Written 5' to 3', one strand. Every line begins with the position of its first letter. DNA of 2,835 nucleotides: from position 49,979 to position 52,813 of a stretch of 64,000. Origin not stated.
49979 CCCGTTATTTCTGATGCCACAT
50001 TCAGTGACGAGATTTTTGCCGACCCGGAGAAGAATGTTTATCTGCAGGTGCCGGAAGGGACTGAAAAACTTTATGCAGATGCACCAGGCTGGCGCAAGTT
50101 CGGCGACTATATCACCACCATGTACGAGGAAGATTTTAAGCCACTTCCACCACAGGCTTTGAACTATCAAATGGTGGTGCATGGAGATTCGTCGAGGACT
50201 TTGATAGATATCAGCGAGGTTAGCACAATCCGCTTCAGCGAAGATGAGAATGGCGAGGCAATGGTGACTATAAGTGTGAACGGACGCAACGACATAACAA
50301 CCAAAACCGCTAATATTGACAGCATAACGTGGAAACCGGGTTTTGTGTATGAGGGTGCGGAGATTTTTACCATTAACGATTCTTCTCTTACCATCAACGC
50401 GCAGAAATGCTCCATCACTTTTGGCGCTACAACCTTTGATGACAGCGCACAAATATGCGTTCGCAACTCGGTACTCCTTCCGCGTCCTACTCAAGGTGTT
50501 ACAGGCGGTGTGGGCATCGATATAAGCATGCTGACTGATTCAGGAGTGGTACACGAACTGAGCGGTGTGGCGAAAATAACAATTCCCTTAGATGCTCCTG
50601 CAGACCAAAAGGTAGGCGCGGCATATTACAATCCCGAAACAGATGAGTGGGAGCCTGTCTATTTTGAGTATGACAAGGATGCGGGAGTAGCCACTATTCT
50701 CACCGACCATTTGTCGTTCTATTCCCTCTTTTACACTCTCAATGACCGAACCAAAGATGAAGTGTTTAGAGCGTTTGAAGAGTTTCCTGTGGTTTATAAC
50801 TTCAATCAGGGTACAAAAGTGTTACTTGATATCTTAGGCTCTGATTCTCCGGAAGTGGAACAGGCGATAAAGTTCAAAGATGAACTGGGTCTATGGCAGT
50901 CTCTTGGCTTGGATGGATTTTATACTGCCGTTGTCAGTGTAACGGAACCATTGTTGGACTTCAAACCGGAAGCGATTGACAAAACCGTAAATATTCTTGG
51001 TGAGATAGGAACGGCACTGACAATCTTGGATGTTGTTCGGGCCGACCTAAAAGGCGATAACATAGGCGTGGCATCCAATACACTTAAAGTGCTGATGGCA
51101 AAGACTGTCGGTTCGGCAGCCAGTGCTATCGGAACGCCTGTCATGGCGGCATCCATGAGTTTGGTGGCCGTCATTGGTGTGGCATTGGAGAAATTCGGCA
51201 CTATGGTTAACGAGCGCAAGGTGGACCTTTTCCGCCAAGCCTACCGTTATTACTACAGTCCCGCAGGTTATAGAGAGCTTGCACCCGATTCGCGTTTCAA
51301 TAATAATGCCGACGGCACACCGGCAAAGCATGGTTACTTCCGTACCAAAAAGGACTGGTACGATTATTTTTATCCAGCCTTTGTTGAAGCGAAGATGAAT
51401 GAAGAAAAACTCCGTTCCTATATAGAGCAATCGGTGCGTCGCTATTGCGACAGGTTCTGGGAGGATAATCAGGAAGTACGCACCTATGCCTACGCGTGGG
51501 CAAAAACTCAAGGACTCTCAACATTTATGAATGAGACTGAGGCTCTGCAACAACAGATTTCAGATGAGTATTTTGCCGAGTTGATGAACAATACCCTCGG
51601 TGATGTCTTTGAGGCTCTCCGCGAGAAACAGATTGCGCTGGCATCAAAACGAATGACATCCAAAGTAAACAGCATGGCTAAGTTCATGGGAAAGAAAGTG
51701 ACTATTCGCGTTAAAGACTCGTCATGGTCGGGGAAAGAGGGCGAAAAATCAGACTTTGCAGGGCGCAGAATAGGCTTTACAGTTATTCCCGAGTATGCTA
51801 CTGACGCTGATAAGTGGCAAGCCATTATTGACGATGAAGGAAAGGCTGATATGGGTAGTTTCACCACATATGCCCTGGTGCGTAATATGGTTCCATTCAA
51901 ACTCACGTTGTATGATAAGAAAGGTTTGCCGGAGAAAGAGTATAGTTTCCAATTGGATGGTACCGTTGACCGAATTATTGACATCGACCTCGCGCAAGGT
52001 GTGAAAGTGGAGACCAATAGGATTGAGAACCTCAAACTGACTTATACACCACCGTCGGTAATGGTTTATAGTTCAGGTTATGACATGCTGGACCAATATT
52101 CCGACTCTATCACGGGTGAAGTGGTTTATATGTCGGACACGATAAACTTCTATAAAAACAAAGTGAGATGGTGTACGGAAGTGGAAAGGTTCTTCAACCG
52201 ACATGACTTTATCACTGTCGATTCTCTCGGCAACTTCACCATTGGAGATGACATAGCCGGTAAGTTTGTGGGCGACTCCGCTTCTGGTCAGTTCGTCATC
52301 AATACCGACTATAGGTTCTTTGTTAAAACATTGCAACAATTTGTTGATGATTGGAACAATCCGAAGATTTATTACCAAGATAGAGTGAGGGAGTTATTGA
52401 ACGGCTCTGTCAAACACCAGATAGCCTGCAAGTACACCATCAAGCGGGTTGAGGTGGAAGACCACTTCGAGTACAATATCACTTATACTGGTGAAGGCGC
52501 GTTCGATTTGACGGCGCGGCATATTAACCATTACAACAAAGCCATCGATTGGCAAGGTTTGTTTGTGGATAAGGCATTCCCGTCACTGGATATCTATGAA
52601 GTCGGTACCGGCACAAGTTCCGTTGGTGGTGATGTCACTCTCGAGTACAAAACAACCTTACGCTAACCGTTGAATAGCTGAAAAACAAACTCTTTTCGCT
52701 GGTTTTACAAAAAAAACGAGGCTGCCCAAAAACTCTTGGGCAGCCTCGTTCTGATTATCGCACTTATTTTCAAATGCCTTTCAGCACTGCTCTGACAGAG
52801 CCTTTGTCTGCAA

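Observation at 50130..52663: Unassigned ~850-aa C-terminal region of the C10 giant, with a ZU5-like 'HLSF' beta-sandwich followed by a Gly/Ala-rich hydrophobic helix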

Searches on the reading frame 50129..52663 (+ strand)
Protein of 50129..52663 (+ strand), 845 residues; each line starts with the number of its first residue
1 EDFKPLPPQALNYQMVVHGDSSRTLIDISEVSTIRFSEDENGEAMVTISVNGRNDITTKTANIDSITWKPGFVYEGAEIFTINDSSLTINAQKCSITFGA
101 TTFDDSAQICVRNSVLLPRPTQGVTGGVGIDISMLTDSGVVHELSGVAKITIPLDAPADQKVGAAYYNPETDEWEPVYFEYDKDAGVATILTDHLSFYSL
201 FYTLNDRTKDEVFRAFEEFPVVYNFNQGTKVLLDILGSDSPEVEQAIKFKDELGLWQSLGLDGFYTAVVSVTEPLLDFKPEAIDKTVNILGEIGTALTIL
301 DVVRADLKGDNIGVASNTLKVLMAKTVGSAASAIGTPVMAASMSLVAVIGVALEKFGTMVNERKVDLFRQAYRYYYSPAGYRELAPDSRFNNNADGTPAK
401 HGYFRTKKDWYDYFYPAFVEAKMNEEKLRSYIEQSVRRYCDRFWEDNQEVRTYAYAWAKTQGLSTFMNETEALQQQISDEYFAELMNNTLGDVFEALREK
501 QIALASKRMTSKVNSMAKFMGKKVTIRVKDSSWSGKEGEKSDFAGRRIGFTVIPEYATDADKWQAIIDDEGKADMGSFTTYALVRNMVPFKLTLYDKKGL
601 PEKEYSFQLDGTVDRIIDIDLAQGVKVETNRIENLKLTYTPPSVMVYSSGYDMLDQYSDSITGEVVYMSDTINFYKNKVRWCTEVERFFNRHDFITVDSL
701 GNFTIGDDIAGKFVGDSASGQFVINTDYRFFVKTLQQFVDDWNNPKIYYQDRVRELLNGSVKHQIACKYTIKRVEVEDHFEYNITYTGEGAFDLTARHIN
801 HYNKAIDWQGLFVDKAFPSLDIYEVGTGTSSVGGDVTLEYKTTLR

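Call 6: search_protein_families(library=pfam, proteins=[window:50129-52663:+], max_evalue=1)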
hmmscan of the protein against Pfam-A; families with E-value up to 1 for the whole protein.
window:50129-52663:+ (845 aa): 2 families
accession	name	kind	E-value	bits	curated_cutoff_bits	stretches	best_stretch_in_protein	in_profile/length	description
PF08812.16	YtxC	-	0.02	14.9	33.1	1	668-740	55-128/218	YtxC-like family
PF06748.17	DUF1217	-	0.13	12.8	22.9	1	465-524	51-107/149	Protein of unknown function (DUF1217)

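Call 7: search_protein_families(library=ncbifam, proteins=[window:50129-52663:+], max_evalue=1)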
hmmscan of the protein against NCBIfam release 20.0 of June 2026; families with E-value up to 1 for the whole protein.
window:50129-52663:+ (845 aa): 1 family
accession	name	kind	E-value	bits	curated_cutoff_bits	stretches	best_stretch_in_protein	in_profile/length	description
TIGR02834.1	spo_ytxC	equivalog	0.094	12.4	206.95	1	660-740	106-187/276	putative sporulation protein YtxC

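Call 8: search_solved_structures(query=window:50129-52663:+, max_evalue=10, show_alignments=2)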
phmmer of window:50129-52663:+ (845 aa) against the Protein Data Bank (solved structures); distinct sequences matched with E-value up to 10: 3.
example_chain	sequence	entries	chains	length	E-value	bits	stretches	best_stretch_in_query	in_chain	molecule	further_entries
8pjs_A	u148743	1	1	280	0.049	15.1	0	165-179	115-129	SAKeCEref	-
8pju_A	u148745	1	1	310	0.16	13.4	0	165-193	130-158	SAKe6DEtal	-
7q58_A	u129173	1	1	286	0.59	11.6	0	166-178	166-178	SAKe6BR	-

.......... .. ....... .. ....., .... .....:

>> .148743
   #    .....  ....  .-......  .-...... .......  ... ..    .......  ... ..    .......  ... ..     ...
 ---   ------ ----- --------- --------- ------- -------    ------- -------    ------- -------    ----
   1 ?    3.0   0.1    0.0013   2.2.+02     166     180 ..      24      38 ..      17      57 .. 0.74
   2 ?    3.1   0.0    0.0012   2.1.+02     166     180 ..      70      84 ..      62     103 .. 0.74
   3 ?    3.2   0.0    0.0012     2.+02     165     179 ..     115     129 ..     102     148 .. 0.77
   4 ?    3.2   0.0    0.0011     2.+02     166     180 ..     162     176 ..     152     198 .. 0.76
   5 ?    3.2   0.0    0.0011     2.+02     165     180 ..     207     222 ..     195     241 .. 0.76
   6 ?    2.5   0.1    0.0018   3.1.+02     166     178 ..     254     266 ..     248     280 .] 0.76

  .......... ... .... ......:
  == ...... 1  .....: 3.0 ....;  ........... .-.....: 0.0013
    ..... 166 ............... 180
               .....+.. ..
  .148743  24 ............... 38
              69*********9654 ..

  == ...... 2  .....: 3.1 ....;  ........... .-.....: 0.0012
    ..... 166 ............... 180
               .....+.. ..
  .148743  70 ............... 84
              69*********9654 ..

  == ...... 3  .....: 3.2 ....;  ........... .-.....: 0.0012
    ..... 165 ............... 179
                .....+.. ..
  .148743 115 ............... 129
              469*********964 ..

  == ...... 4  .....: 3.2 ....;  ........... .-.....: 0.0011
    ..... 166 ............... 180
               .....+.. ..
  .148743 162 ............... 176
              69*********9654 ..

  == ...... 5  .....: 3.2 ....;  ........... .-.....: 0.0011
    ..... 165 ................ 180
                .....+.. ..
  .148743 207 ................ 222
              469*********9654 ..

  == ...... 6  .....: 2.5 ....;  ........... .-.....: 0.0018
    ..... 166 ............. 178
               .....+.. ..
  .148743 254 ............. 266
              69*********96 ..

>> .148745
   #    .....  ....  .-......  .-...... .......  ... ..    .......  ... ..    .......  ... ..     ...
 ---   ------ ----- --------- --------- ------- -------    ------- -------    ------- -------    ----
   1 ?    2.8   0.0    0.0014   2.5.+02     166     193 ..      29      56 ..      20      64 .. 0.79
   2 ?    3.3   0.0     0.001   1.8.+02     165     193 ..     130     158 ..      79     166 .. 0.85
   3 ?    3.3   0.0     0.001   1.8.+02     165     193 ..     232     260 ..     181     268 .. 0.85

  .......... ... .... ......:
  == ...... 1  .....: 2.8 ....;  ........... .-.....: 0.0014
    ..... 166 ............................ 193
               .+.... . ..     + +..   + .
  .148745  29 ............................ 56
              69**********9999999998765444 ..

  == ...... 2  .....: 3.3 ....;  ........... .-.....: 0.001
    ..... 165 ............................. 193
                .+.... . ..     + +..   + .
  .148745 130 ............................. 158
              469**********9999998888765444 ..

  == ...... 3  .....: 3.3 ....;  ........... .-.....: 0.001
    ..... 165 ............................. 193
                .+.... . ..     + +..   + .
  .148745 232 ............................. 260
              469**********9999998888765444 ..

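Call 9: find_homologous_proteins(query=window:50129-52663:+, max_evalue=0.001)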
Query window:50129-52663:+ (845 aa): 26 proteins with E <= 0.001 among 8000 candidates.
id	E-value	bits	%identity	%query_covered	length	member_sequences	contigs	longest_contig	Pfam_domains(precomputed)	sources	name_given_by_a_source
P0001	0.0e+0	1266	65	100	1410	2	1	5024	PF13306.13,PF01640.24,PF13529.14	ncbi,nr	ncbi:MAG: C10 family peptidase, partial [Paludibacteraceae bacterium]|nr:C10 family peptidase [Palud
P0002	0.0e+0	1188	62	100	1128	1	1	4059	PF13306.13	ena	-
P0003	0.0e+0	1122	60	100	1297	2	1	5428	PF13306.13,PF01640.24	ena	-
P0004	0.0e+0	1076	59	100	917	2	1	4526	-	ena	-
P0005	0.0e+0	1065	59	100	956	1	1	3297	-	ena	-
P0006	2.9e-288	977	56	100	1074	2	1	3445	-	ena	-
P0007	1.8e-267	908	58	87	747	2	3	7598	-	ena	-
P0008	1.1e-258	879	56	87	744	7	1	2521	-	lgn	-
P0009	6.1e-252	857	68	66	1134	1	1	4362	PF13306.13,PF01640.24,PF13529.14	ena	-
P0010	5.9e-222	758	46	98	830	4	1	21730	-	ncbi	-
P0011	4.7e-208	712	59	65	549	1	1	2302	-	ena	-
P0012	5.6e-195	668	42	100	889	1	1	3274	-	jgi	jgi:hypothetical protein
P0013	5.8e-185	635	40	100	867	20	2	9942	-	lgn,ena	-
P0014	8.6e-185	635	59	55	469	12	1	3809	-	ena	-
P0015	2.1e-179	617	42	93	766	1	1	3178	-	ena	-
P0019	1.9e-162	561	41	88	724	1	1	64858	-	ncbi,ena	-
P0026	5.9e-8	50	29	18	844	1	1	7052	PF13240.12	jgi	jgi:hypothetical protein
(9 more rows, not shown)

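Call 14: find_encoding_contigs(protein=P0019, flank=8000, max_places=3)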
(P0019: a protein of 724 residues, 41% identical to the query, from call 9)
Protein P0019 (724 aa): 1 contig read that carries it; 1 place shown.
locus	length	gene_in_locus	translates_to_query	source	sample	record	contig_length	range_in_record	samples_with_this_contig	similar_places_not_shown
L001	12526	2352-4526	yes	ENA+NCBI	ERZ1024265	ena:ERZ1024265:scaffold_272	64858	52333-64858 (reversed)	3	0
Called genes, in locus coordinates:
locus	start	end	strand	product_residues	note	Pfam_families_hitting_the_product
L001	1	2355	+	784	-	?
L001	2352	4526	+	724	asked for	-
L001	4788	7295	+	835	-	PF00696:AA_kinase, PF13840:ACT_7, PF01842:ACT (faint), PF22468:ACT_9, PF13840:ACT_7 (weak), PF22468:ACT_9, PF03447:NAD_binding_3, PF00742:Homoserine_dh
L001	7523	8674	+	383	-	PF07690:MFS_1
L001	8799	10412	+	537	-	PF00532:Peripla_BP_1, PF13407:Peripla_BP_4, PF00165:HTH_AraC (faint), PF12833:HTH_18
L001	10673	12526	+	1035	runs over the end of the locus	PF13620:CarboxypepD_reg, PF13715:CarbopepD_reg_2, PF07715:Plug, PF00593:TonB_dep_Rec_b-barrel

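Call 15: find_encoding_contigs(protein=P0010, flank=8000, max_places=3)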
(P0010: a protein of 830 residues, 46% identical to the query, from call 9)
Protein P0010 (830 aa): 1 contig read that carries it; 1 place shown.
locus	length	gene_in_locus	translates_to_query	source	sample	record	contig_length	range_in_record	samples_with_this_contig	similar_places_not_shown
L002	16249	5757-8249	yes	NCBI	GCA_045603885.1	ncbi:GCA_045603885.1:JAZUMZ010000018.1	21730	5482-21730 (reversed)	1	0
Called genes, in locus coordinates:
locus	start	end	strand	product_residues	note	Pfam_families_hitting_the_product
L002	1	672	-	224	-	?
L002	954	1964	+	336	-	-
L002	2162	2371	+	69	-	-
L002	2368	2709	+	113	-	PF02452:PemK_toxin (weak)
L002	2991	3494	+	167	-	-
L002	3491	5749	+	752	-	PF13734:Inhibitor_I69, PF01640:Peptidase_C10, PF13529:Peptidase_C39_2 (weak), PF13306:LRR_5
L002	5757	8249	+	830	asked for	-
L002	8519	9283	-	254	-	PF07610:DUF1573, PF22544:HYDIN_VesB_CFA65-like_Ig, PF07610:DUF1573 (weak), PF22544:HYDIN_VesB_CFA65-like_Ig (weak)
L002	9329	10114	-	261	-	PF00753:Lactamase_B, PF23023:Anti-Pycsar_Apyc1, PF12706:Lactamase_B_2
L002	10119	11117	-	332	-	PF01565:FAD_binding_4, PF02873:MurB_C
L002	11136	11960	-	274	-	PF03807:F420_oxidored, PF14748:P5CR_dimer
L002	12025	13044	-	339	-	PF02912:Phe_tRNA-synt_N, PF01409:tRNA-synt_2d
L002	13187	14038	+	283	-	PF14254:DUF4348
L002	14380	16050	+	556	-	PF00501:AMP-binding, PF13193:AMP-binding_C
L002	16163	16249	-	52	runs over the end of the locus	PF00301:Rubredoxin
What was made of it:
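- Tried and rejected: They are split or frameshifted copies with the C10-LRR ORF directly upstream (calls 14, 15).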

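Call 16: find_encoding_contigs(protein=P0026, flank=6000, max_places=3)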
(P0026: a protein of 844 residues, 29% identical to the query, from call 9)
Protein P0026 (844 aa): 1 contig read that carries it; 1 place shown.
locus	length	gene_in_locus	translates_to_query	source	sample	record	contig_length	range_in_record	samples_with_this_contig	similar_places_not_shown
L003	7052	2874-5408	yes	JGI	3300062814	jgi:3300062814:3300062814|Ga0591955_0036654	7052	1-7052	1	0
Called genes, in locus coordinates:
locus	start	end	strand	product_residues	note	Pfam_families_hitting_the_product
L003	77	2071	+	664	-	-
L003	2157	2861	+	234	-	-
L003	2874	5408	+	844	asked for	PF13240:Zn_Ribbon_1 (weak)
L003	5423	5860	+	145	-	-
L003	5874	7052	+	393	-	?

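Call 27: search_protein_families(library=pfam, proteins=[L003:77-2068:+, P0026], max_evalue=10)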
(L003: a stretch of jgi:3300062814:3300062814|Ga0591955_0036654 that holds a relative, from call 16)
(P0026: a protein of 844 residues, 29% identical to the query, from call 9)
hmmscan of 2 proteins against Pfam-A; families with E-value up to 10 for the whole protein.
L003:77-2068:+ (664 aa): 1 family
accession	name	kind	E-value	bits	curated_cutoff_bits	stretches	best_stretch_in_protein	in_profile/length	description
PF05922.21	Inhibitor_I9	-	0.081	14.1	21.2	1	156-194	20-66/82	Peptidase inhibitor I9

P0026 (844 aa): 11 families
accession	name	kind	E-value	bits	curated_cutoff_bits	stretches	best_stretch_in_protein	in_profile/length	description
PF13240.11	Zn_Ribbon_1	-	1.1e-06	28.7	25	1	4-25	1-22/23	zinc-ribbon domain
PF13248.11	Zn_ribbon_3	-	0.00026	20.8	27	1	3-24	3-24/26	zinc-ribbon domain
PF12773.13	DZR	-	0.0004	20.9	27.3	1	5-25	1-21/45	Double zinc ribbon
PF09297.16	Zn_ribbon_NUD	-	0.076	13.2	24.8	1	17-30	4-17/32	NADH pyrophosphatase zinc ribbon domain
PF14803.11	Zn_ribbon_Nudix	-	0.099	13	25.6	1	3-13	1-11/34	Nudix N-terminal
PF18912.6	DZR_2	-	0.12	12.6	27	1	3-26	22-46/56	Double zinc ribbon domain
PF17032.10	Zn_ribbon_15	-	0.22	12.8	28.9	1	3-23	53-73/73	zinc-ribbon family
PF10005.14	Zn_ribbon_DZR_6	-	0.25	12.5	23.4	1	5-26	4-25/93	zinc-ribbon domain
PF11682.14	Zn_ribbon_11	-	0.85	9.7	24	1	4-24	7-26/37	Probable zinc-ribbon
PF22635.1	I-TevI_ZnF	-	2.2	8.7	27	1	3-22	1-19/31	Intron-associated endonuclease 1 zinc finger domain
PF24463.1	DUF7577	-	3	8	28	1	4-24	4-24/27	Domain of unknown function (DUF7577)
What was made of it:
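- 50339..50743 (+): ZU5/GAIN-like beta-sandwich (aa 821-955). No Pfam ZU5 or GPS sequence hit (calls 6, 27).
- Checked: Unassigned region: Pfam, NCBIfam and PDB-sequence searches give nothing significant for aa 751-1595 (calls 6, 7, 8, 27).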

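Call 36: search_protein_representatives(alignment_id=A1)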
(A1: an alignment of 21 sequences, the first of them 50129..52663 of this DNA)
Query: 21 sequences, 1092 profile positions. Proteins with E-value up to 0.001 (for the whole library): 96799; up to 1e-10: 36368; up to 1e-30: 2641. The best 150 are listed.
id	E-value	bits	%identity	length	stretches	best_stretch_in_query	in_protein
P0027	0.0e+00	1596.9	-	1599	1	1-1092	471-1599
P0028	0.0e+00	1521.0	-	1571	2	1-1091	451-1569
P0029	0.0e+00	1503.3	-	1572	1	1-1092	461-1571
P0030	0.0e+00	1419.9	-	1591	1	1-1092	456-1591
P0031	0.0e+00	1385.7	-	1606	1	1-1092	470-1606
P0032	0.0e+00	1346.8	-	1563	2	1-1092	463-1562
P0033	0.0e+00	1337.4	-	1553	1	1-1091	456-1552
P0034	0.0e+00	1296.5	-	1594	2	1-1092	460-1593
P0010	0.0e+00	1265.5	-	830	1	275-1091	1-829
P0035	0.0e+00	1235.3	-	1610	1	1-1092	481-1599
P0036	0.0e+00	1234.6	-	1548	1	1-1088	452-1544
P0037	0.0e+00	1096.3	-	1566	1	1-1092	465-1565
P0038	0.0e+00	1088.1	-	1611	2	2-1058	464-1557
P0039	0.0e+00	1037.7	-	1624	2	2-1089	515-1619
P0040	0.0e+00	1014.5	-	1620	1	2-1090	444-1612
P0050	5.8e-139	481.5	-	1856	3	319-1055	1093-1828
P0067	2.5e-109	383.3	-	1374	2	381-1057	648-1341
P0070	2.5e-104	366.8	-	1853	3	321-1056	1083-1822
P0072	9.2e-103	361.6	-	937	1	274-923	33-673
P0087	3.5e-94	333.2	-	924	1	274-859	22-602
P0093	1.0e-88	315.1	-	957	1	336-874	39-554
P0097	4.4e-87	309.7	-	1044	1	341-1090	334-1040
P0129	4.9e-75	269.8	-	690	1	341-860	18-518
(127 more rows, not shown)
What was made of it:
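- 52031..52663 (+): C-terminal beta domain with very long strands (aa 1385-1595). By profile coverage it appears only in relatives with Bacteroidota-like leaders; their taxonomy was not established. It has no T9SS CTD signature. Profile coverage from call 36.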
